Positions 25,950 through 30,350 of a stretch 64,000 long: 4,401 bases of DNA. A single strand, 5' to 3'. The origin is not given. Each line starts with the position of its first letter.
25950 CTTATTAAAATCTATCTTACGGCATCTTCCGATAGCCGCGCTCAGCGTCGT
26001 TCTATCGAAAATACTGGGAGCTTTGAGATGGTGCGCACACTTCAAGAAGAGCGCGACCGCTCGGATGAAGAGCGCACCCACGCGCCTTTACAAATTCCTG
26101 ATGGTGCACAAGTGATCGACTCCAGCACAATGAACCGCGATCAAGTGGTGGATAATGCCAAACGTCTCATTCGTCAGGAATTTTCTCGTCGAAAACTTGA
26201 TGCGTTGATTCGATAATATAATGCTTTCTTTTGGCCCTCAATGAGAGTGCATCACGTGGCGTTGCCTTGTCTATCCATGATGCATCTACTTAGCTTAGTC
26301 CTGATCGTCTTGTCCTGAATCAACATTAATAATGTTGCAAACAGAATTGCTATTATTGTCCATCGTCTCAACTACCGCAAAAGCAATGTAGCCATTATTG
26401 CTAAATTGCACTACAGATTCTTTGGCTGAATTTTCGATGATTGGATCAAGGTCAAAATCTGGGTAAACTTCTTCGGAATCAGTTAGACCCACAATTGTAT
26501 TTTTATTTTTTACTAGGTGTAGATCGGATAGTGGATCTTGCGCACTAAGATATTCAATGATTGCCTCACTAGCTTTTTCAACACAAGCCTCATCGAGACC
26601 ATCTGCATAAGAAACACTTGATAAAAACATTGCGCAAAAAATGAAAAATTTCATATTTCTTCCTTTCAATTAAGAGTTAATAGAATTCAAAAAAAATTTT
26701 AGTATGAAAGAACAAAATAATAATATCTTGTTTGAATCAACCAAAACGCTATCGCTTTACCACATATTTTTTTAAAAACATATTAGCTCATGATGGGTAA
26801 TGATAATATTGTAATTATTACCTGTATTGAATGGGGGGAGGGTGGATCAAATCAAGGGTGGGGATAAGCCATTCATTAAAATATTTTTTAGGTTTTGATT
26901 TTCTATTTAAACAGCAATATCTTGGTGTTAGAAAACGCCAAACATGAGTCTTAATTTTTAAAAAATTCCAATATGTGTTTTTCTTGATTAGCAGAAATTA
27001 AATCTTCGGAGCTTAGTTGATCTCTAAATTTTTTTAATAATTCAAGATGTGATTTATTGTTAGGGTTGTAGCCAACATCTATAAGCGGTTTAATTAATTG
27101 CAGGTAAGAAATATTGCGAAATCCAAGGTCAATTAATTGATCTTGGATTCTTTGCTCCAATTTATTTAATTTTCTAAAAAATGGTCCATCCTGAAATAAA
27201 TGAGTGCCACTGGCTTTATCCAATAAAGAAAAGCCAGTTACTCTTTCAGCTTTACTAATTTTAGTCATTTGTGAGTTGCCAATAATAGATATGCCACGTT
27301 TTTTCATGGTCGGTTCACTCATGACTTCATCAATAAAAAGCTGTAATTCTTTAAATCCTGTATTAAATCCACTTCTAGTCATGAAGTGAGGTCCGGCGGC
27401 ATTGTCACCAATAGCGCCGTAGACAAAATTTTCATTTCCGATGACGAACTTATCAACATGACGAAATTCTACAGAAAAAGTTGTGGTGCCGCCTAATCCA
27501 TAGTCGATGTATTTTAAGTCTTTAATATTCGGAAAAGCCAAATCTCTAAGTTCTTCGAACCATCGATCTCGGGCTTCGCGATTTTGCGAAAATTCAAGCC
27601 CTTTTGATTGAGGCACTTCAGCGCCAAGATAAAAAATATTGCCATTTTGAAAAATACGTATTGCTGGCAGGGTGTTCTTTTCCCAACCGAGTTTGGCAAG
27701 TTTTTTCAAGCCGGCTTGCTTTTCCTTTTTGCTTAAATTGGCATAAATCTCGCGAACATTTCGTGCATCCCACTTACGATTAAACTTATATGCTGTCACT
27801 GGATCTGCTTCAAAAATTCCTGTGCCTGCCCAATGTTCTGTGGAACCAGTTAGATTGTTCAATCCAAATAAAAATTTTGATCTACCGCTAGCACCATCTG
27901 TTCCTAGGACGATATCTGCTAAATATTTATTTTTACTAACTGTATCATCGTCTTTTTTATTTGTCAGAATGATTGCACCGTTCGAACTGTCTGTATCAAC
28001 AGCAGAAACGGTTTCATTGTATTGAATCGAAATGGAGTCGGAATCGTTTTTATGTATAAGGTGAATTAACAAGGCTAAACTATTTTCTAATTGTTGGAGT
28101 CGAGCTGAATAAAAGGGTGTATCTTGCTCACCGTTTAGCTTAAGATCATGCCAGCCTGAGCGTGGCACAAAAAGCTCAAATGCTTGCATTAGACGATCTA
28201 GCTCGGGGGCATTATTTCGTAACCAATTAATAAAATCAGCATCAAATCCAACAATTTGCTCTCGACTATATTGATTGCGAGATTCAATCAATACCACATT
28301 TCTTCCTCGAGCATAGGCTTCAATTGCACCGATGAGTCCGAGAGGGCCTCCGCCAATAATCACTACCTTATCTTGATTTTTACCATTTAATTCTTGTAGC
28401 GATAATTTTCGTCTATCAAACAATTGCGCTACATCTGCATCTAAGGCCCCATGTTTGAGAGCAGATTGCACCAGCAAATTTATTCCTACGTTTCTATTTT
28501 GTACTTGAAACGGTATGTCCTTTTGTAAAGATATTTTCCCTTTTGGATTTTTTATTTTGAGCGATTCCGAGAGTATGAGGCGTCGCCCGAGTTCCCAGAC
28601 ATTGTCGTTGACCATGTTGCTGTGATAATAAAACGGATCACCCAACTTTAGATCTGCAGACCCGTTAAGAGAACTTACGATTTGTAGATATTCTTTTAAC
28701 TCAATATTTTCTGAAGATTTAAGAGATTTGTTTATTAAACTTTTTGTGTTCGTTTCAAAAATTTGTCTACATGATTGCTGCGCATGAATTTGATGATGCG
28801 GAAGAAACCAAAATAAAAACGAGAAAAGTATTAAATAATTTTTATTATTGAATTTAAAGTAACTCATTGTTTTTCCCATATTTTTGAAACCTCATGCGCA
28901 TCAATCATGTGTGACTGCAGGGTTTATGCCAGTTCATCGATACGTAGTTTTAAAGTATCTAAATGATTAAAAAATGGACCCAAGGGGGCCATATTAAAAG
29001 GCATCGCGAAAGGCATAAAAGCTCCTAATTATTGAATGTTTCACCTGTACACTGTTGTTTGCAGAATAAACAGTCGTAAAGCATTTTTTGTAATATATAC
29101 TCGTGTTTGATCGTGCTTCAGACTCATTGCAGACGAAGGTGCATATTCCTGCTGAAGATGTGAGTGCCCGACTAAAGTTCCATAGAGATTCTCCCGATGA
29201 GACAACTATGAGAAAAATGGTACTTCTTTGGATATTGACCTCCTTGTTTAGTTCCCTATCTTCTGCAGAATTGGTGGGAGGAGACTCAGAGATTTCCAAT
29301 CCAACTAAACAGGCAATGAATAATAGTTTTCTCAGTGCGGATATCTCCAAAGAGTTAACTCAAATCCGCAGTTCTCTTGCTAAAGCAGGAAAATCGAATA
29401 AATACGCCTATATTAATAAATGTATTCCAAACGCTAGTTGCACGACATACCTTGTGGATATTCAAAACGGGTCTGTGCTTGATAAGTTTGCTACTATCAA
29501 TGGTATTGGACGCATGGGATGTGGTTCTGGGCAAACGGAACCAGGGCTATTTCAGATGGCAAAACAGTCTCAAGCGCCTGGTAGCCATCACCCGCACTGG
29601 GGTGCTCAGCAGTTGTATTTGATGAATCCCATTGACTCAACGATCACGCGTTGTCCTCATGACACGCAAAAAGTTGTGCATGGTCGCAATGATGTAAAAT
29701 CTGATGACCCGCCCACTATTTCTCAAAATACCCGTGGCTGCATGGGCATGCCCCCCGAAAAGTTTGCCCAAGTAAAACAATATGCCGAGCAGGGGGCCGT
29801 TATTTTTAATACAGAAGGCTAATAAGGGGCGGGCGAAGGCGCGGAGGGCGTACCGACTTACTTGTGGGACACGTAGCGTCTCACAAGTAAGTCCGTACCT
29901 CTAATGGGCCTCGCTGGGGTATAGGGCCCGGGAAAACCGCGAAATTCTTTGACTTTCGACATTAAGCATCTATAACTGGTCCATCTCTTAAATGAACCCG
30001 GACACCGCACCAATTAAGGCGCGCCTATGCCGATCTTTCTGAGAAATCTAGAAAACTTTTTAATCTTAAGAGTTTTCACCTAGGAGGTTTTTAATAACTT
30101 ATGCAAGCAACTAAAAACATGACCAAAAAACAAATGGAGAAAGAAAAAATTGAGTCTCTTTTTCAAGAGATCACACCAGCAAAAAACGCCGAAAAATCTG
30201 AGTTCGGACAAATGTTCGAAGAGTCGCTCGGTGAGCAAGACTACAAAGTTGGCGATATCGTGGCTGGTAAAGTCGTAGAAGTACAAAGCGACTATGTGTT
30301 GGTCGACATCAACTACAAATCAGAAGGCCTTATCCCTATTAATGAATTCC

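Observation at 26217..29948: cmk-rpsA synteny interrupted by a 3.9-kb cassette of three exported proteins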

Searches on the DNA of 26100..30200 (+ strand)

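Call 15: search_rna_families(source=window, start=26100, end=30200, threshold=evalue, max_evalue=1, show_alignments=2)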
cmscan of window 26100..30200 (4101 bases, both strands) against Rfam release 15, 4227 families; matches with E-value up to 1: 0.
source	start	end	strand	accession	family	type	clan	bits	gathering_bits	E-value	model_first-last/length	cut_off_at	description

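Call 76: search_rna_families(sources=[L011, L003], threshold=gathering)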
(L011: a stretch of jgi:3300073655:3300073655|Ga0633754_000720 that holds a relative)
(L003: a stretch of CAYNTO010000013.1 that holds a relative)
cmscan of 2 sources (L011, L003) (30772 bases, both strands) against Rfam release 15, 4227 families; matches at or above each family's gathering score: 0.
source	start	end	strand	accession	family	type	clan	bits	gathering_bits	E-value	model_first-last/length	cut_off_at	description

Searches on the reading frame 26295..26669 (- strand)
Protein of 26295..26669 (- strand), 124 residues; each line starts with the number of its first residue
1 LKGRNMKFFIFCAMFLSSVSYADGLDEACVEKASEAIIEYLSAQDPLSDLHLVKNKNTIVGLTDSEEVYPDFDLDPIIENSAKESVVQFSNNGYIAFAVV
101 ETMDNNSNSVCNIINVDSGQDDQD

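Call 3: search_protein_families(library=pfam, proteins=[window:26295-26669:-], max_evalue=0.1)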
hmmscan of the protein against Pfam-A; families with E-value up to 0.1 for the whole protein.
window:26295-26669:- (124 aa): 0 families

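Call 4: search_protein_families(library=ncbifam, proteins=[window:26295-26669:-], max_evalue=0.1)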
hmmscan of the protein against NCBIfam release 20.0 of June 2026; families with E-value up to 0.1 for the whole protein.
window:26295-26669:- (124 aa): 1 family
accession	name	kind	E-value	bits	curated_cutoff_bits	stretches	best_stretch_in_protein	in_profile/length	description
NF041210.1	his_kin_PieS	equivalog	0.035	13.1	850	1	45-119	335-406/474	two component system sensor histidine kinase PieS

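Call 31: find_homologous_proteins(query=window:26295-26654:-, max_evalue=0.1)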
Query window:26295-26654:- (119 aa): 2 proteins with E <= 0.1 among 5 candidates.
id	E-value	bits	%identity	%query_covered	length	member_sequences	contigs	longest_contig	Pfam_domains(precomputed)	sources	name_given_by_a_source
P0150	1.0e-63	230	100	93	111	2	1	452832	-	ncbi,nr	ncbi:MAG: hypothetical protein H6623_02085 [Bdellovibrionaceae bacterium]|nr:hypothetical protein [P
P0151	2.9e-38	148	60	100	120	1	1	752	-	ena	-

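Call 38: search_protein_families(library=pfam, proteins=[window:26295-26654:-, P0151], max_evalue=10)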
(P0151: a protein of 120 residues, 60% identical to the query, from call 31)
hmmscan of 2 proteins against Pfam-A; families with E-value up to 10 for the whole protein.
window:26295-26654:- (119 aa): 1 family
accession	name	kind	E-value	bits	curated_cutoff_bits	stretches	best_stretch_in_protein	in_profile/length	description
PF20974.2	tRNA-synt_1c_C2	-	0.093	13.9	23.9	1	48-90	24-66/69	tRNA synthetases class I (E and Q), anti-codon binding domain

P0151 (120 aa): 0 families

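Call 39: search_protein_families(library=padloc, proteins=[window:26295-26654:-], max_evalue=1)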
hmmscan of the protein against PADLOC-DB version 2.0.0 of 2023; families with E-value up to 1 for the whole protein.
window:26295-26654:- (119 aa): 0 families

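Call 52: find_encoding_contigs(protein=P0151, flank=5000, max_places=3)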
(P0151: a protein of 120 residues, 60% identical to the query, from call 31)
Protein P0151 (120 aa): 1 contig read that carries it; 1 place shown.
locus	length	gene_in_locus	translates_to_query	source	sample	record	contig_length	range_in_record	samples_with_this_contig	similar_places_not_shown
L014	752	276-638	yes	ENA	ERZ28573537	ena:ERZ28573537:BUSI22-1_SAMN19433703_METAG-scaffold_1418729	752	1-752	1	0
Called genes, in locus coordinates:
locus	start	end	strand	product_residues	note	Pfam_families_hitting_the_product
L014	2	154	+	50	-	?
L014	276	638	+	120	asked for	-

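Call 93: search_protein_families(library=phrogs, proteins=[window:26295-26654:-], max_evalue=0.01)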
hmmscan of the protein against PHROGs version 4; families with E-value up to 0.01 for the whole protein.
window:26295-26654:- (119 aa): 0 families
